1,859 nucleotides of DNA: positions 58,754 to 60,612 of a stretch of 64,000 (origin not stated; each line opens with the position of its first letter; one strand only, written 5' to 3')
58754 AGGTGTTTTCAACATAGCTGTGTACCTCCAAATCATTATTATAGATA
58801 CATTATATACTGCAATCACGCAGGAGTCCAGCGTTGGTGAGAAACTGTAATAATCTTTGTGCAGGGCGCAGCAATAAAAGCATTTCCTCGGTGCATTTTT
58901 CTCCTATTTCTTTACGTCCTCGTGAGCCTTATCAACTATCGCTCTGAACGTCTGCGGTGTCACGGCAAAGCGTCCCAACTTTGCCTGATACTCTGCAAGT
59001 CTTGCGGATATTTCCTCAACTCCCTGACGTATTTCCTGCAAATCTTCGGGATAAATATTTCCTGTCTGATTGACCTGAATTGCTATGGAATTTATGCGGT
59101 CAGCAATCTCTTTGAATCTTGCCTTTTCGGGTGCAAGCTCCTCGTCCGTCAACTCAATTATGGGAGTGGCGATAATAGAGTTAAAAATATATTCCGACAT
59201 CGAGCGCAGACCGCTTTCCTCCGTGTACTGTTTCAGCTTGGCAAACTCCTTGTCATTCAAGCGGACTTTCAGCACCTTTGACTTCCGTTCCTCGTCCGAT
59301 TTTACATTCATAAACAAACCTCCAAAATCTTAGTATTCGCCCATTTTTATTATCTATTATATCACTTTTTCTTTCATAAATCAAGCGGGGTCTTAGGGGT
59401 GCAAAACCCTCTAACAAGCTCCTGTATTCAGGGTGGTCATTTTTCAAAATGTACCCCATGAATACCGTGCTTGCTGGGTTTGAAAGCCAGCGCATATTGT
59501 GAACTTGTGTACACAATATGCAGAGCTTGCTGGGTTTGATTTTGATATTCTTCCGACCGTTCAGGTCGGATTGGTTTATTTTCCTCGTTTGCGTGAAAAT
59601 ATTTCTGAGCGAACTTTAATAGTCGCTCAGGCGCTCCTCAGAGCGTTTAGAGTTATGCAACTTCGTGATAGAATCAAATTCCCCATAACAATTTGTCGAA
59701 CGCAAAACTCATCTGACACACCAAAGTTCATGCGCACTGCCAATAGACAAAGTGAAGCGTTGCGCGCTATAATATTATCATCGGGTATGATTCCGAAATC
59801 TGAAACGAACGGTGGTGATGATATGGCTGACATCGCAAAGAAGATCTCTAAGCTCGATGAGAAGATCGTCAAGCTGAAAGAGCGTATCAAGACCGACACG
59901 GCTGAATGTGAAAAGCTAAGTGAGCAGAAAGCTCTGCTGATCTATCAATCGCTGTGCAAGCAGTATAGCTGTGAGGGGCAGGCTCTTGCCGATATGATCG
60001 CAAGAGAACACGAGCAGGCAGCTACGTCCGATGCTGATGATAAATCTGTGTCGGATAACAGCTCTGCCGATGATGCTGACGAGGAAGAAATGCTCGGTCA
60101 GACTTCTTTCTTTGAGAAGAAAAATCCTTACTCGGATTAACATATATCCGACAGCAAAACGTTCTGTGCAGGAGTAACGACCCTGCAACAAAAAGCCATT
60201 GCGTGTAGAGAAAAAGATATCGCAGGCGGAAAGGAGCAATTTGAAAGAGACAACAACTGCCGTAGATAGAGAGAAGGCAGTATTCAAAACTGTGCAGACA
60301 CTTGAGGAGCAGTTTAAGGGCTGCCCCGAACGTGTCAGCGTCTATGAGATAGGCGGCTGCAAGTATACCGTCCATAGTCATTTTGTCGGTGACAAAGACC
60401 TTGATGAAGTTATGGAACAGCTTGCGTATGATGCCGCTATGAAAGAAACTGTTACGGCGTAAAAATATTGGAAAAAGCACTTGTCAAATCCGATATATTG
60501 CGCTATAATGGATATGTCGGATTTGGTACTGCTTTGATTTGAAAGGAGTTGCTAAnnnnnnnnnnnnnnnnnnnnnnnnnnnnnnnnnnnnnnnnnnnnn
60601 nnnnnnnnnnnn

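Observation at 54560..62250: Approximately 7.7-kb low-GC island with serine recombinase, MobC-like and TnpW-like genes but no relaxase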

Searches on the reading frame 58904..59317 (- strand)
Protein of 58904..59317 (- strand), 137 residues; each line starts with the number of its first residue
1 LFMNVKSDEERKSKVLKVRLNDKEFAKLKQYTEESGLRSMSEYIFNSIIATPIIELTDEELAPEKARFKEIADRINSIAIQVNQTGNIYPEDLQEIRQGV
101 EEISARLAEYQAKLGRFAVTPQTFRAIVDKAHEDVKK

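Call 3: search_protein_families(library=pfam, proteins=[window:58904-59317:-], max_evalue=0.01)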
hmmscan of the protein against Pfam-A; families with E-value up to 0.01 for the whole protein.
window:58904-59317:- (137 aa): 3 families
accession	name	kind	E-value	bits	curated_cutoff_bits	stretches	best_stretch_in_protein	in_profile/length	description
PF21983.2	NikA-like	-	2e-09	37.9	27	1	10-79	1-69/72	Mobilization protein NikA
PF19514.5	MobC_2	-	3.5e-07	30.4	27.5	1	8-85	16-94/140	MobC-like protein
PF05713.17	MobC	-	0.0052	17.7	23.2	1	75-108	11-43/45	Bacterial mobilisation protein (MobC)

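Call 7: search_protein_families(library=ncbifam, proteins=[window:58904-59317:-], max_evalue=0.01)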
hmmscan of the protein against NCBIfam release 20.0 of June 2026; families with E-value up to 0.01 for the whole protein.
window:58904-59317:- (137 aa): 1 family
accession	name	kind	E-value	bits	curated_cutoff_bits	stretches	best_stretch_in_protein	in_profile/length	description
NF041324.1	Bacteroid_MobA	subfamily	7.2e-05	22.8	150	1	9-85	6-83/131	conjugal transfer protein MobA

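Call 12: search_protein_families(library=phrogs, proteins=[window:58904-59317:-], max_evalue=0.01)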
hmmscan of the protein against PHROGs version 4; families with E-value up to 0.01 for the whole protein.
window:58904-59317:- (137 aa): 2 families
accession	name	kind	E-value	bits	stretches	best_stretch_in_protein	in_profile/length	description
phrog_876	-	transcription regulation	0.00069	20.2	1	8-48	61-101/239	transcriptional repressor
phrog_118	-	connector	0.0095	16.9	0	90-115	37-62/76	head-tail adaptor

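Call 13: search_protein_families(library=padloc, proteins=[window:58904-59317:-], max_evalue=0.01)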
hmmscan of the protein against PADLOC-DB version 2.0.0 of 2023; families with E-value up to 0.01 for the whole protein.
window:58904-59317:- (137 aa): 1 family
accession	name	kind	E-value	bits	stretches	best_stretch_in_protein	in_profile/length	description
PDLC03865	LmuB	-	0.0027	13.9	1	14-118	657-760/1007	-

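Call 26: find_homologous_proteins(query=window:58904-59311:-, max_evalue=0.00001)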
Query window:58904-59311:- (135 aa): 453 proteins with E <= 0.00001 among 518 candidates; the best 120 are listed.
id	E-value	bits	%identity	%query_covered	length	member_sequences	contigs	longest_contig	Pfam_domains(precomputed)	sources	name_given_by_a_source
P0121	5.1e-76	271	98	100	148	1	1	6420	PF21983.3,PF19514.6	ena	-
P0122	2.3e-75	268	96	100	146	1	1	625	PF21983.3,PF19514.6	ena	-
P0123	5.5e-75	267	96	100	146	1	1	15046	PF21983.3,PF19514.6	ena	-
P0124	6.0e-75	267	96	100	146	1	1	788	PF21983.3,PF19514.6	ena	-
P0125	7.4e-75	267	96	100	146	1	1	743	PF21983.3,PF19514.6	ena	-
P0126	8.0e-75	267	95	100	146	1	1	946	PF21983.3,PF19514.6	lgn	-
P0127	1.0e-74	266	95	100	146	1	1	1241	PF21983.3,PF19514.6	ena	-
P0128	1.1e-74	266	96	100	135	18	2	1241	PF21983.3,PF19514.6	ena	-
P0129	1.2e-74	266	95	100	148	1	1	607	PF21983.3,PF19514.6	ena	-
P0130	1.6e-74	266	94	100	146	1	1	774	PF21983.3,PF19514.6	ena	-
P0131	3.2e-74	265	95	100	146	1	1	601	PF21983.3,PF19514.6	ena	-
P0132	3.6e-74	265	95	99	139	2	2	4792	PF21983.3,PF19514.6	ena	-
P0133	4.6e-74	264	95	100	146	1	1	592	PF21983.3,PF19514.6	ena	-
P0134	4.8e-74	264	93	100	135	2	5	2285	PF21983.3,PF19514.6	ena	-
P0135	5.5e-74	264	94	100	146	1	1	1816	PF21983.3,PF19514.6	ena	-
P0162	4.4e-72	258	90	100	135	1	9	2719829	PF21983.3,PF19514.6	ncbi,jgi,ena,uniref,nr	ncbi:plasmid mobilization protein [Ruminococcus albus]|jgi:hypothetical protein|uniref:Conserved dom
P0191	6.5e-71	254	91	99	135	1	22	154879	PF21983.3,PF19514.6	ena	-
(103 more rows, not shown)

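Call 27: find_encoding_contigs(protein=P0162, flank=9000, max_places=5)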
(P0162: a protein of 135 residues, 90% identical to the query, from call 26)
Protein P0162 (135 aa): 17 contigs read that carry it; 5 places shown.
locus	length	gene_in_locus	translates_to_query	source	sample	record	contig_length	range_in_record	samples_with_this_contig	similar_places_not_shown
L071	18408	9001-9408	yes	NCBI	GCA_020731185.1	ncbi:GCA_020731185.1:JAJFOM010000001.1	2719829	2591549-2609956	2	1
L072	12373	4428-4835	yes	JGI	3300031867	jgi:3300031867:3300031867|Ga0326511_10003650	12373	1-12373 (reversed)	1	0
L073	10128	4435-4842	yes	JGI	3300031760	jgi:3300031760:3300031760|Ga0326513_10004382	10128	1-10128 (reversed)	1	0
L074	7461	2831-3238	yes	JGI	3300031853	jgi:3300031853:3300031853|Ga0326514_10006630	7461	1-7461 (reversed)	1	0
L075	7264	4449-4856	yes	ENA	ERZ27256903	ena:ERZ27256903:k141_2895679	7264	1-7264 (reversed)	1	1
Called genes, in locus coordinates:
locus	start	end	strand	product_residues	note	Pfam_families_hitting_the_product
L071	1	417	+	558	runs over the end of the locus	PF12837:Fer4_6 (faint), PF12838:Fer4_7 (weak), PF13237:Fer4_10 (weak), PF14697:Fer4_21 (weak), PF00037:Fer4 (weak), PF02906:Fe_hyd_lg_C, PF04060:FeS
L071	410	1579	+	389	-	PF07228:SpoIIE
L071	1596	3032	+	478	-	PF12838:Fer4_7, PF25160:LdpA_Fe-S-bd (weak), PF00037:Fer4, PF12837:Fer4_6 (weak), PF13237:Fer4_10 (weak), PF25160:LdpA_Fe-S-bd (weak), PF00037:Fer4, PF02906:Fe_hyd_lg_C, +7 more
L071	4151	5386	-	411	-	PF14907:NTP_transf_5, PF01610:DDE_Tnp_ISL3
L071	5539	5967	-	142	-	PF04851:ResIII (faint), PF00270:DEAD (faint), PF13173:AAA_14 (weak)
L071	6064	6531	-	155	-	-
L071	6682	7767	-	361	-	PF14659:Phage_int_SAM_3, PF22022:Phage_int_M (weak), PF00589:Phage_integrase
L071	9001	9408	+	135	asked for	PF19514:MobC_2 (weak), PF21983:NikA-like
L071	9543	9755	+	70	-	-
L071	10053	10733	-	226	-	PF03483:B3_4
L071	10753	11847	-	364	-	PF00392:GntR, PF00155:Aminotran_1_2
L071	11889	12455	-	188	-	PF01174:SNO, PF03575:Peptidase_S51 (weak), PF07685:GATase_3, PF00117:GATase (weak)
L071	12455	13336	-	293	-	PF01680:SOR_SNZ, PF05690:ThiG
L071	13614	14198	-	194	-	PF01810:LysE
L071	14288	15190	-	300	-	PF00126:HTH_1, PF03466:LysR_substrate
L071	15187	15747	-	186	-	PF02525:Flavodoxin_2, PF03358:FMN_red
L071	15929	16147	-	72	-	PF20648:DUF6809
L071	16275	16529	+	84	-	-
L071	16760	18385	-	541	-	PF00239:Resolvase, PF07508:Recombinase, PF13408:Zn_ribbon_recom (weak)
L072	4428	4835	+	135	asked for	PF19514:MobC_2 (weak), PF21983:NikA-like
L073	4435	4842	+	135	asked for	PF19514:MobC_2 (weak), PF21983:NikA-like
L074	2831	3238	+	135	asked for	PF19514:MobC_2 (weak), PF21983:NikA-like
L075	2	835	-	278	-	?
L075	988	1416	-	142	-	PF04851:ResIII (faint), PF00270:DEAD (faint), PF13173:AAA_14 (weak)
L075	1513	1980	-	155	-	-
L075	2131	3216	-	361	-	PF14659:Phage_int_SAM_3, PF22022:Phage_int_M (weak), PF00589:Phage_integrase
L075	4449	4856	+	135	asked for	PF19514:MobC_2 (weak), PF21983:NikA-like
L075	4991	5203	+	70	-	-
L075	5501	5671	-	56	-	-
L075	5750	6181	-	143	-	PF03483:B3_4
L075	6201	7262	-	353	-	?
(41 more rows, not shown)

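Call 28: find_encoding_contigs(protein=P0123, flank=9000, max_places=3)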
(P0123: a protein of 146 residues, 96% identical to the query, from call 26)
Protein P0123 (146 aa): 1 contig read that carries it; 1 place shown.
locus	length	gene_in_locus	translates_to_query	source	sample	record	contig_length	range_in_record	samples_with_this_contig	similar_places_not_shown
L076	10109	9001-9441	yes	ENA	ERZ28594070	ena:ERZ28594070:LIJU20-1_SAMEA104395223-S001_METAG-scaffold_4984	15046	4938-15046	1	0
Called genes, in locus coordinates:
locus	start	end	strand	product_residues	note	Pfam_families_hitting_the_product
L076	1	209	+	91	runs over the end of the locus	-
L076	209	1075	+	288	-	PF00398:RrnaAD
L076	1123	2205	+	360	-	PF00155:Aminotran_1_2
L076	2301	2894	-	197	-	PF13189:Cytidylate_kin2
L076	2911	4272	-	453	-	PF00939:Na_sulph_symp (weak), PF02040:ArsB, PF03600:CitMHS, PF00939:Na_sulph_symp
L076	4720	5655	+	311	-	PF01699:Na_Ca_ex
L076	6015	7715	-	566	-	PF00239:Resolvase, PF07508:Recombinase, PF13408:Zn_ribbon_recom, PF14287:DUF4368 (weak)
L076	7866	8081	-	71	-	-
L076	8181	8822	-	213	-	-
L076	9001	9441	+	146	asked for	PF19514:MobC_2 (weak), PF21983:NikA-like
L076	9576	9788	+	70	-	-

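Call 51: search_protein_families(library=pfam, proteins=[L076:7866-8081:-], max_evalue=5)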
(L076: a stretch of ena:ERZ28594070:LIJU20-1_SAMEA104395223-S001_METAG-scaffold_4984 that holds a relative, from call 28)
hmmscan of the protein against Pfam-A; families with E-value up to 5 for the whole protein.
L076:7866-8081:- (71 aa): 1 family
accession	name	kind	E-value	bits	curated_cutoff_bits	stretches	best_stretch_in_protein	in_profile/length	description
PF18218.6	Spa1_C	-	0.049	14.5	26.4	1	29-69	4-44/99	Lantibiotic immunity protein Spa1 C-terminal domain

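Call 97: find_encoding_contigs(protein=P0191, flank=7000, max_places=6)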
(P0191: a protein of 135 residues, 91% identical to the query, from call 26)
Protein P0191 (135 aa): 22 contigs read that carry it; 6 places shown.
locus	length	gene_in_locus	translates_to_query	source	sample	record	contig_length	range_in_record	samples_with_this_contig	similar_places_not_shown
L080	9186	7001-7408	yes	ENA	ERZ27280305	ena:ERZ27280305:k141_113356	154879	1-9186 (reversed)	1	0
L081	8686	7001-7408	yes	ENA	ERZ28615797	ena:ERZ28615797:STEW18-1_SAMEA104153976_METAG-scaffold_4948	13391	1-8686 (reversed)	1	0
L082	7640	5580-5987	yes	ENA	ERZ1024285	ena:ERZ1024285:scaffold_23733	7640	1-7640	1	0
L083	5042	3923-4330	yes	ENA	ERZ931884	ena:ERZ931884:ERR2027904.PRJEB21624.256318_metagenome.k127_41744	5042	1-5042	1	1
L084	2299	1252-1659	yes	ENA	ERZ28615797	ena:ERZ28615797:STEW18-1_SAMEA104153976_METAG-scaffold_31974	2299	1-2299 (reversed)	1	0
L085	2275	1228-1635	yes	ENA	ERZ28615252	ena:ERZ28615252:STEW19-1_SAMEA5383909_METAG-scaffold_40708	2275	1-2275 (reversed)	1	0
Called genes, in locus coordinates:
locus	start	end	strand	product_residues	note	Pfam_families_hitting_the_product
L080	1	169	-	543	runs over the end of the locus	PF05496:RuvB_N (faint), PF13177:DNA_pol3_delta2, PF13401:AAA_22 (weak), PF00004:AAA, PF22608:DNAX_ATPase_lid, PF12169:DNA_pol3_gamma3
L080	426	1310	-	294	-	-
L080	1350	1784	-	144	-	PF00072:Response_reg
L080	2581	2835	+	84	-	-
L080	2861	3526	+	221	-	PF12696:TraG-D_C (weak)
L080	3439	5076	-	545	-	PF00239:Resolvase, PF07508:Recombinase, PF13408:Zn_ribbon_recom, PF14287:DUF4368 (weak)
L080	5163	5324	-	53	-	-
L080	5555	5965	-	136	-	-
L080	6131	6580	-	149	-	PF13527:Acetyltransf_9, PF00583:Acetyltransf_1, PF13673:Acetyltransf_10 (weak), PF13508:Acetyltransf_7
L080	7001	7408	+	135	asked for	PF19514:MobC_2, PF21983:NikA-like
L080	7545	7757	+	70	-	-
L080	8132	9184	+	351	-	?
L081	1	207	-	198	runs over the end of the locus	PF00404:Dockerin_1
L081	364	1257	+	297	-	PF00145:DNA_methylase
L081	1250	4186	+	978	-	PF07669:Eco57I (faint), PF28553:WH_1, PF28554:DUF8437, PF28555:Helicase_dom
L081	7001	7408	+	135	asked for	PF19514:MobC_2, PF21983:NikA-like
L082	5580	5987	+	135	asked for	PF19514:MobC_2, PF21983:NikA-like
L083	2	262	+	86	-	?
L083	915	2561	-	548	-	PF00239:Resolvase, PF07508:Recombinase, PF13408:Zn_ribbon_recom, PF14287:DUF4368 (weak)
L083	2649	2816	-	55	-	-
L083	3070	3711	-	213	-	-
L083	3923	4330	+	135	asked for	PF19514:MobC_2, PF21983:NikA-like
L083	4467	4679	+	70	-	-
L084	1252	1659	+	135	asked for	PF19514:MobC_2, PF21983:NikA-like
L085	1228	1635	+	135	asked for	PF19514:MobC_2, PF21983:NikA-like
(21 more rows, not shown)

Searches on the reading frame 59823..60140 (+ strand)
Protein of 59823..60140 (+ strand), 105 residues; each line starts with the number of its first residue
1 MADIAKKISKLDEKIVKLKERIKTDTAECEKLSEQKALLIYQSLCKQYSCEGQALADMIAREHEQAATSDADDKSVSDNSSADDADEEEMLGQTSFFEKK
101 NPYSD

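Call 7: search_protein_families(library=ncbifam, proteins=[window:59823-60140:+], max_evalue=0.01)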
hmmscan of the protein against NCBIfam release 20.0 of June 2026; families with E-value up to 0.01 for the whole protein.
window:59823-60140:+ (105 aa): 0 families

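Call 12: search_protein_families(library=phrogs, proteins=[window:59823-60140:+], max_evalue=0.01)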
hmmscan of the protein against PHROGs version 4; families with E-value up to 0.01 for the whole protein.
window:59823-60140:+ (105 aa): 0 families

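Call 13: search_protein_families(library=padloc, proteins=[window:59823-60140:+], max_evalue=0.01)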
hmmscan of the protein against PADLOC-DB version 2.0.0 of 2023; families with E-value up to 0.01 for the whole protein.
window:59823-60140:+ (105 aa): 0 families

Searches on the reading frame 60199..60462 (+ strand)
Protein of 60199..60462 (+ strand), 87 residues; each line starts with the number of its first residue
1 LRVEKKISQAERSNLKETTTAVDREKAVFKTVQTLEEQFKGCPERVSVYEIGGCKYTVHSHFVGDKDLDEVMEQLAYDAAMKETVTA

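Call 3: search_protein_families(library=pfam, proteins=[window:60199-60462:+], max_evalue=0.01)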
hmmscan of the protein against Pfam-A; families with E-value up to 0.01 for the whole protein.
window:60199-60462:+ (87 aa): 0 families

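Call 7: search_protein_families(library=ncbifam, proteins=[window:60199-60462:+], max_evalue=0.01)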
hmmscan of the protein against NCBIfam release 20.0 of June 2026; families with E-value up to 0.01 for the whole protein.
window:60199-60462:+ (87 aa): 0 families

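Call 12: search_protein_families(library=phrogs, proteins=[window:60199-60462:+], max_evalue=0.01)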
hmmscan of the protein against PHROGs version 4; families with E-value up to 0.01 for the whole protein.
window:60199-60462:+ (87 aa): 0 families

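Call 13: search_protein_families(library=padloc, proteins=[window:60199-60462:+], max_evalue=0.01)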
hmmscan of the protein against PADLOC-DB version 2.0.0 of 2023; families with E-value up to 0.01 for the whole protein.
window:60199-60462:+ (87 aa): 0 families

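Call 41: search_dna_similar(query=window:60241-60462:+, collection=plasmids, mode=protein, max_evalue=0.01, max_rows=15)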
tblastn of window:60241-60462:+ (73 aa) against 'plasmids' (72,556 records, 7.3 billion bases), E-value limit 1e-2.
No match.

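Call 51: search_protein_families(library=pfam, proteins=[window:60241-60462:+], max_evalue=5)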
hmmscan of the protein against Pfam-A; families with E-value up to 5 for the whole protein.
window:60241-60462:+ (73 aa): 3 families
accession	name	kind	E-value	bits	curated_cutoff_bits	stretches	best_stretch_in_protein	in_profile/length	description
PF06445.20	GyrI-like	-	0.012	16.3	26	1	8-63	61-115/155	GyrI-like small molecule binding domain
PF24348.1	DUF7508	-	0.023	15.3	26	1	23-66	13-55/79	Domain of unknown function (DUF7508)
PF13941.12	MutL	-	0.13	11.5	27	1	12-72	226-286/450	MutL protein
